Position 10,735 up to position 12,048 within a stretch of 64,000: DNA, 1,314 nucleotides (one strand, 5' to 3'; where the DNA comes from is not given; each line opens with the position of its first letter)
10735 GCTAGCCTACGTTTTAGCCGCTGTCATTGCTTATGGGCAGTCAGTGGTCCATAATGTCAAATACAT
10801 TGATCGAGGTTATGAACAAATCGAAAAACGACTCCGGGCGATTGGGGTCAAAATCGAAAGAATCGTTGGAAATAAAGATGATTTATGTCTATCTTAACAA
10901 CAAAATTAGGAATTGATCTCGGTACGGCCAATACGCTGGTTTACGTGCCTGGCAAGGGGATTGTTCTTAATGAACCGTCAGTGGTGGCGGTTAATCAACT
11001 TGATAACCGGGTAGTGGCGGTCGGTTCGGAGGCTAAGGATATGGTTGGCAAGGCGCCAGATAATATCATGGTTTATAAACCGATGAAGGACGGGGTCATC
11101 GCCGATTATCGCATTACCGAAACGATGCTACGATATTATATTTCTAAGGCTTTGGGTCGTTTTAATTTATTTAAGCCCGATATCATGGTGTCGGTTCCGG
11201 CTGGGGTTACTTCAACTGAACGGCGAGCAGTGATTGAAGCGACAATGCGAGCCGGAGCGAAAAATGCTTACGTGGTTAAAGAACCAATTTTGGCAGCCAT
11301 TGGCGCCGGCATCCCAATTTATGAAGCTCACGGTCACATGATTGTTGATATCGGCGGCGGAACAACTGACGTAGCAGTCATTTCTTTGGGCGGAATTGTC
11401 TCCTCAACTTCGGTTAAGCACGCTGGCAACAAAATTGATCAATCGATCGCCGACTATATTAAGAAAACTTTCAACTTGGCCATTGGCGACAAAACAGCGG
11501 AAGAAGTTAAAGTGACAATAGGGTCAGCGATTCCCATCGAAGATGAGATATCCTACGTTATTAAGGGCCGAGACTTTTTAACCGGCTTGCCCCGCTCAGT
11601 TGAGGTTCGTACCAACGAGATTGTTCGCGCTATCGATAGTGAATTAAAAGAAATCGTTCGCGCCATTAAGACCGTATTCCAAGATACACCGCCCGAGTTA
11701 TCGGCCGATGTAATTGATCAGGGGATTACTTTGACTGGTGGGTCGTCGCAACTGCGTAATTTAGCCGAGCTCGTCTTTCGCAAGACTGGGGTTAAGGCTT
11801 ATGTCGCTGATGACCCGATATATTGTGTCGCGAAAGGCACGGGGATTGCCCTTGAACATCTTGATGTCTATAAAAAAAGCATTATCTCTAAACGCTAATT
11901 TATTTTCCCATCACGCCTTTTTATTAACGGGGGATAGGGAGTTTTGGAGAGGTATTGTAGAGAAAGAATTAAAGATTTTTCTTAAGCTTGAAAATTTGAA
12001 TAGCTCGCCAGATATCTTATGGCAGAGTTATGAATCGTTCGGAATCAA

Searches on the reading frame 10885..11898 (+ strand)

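Call 52: search_protein_families(library=pfam, proteins=[window:10885-11898:+], max_evalue=0.001)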
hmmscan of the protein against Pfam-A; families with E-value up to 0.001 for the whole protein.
window:10885-11898:+ (337 aa): 7 families
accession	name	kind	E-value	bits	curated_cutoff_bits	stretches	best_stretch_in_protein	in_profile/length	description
PF06723.19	MreB_Mbl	-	6.8e-133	443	27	1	6-329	2-325/327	MreB/Mbl protein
PF00012.26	HSP70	-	1.7e-12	46.8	20.6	1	99-321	135-370/599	Hsp70 protein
PF14450.12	FtsA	-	7.8e-12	46.1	31.8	1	153-317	2-126/127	Cell division protein FtsA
PF00022.25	Actin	-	6.1e-11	42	27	1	31-195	31-190/410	Actin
PF11104.14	PilM_2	-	7e-06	25.6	27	0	254-309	256-306/340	Type IV pilus assembly protein PilM;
PF25216.1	Volactin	-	9.7e-06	25.7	35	1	34-322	49-320/321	Volactin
PF21522.3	MreB-like_C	-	0.00068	20.7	27.8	0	153-265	1-108/123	Archaeal actin homologue MreB-like, C-terminal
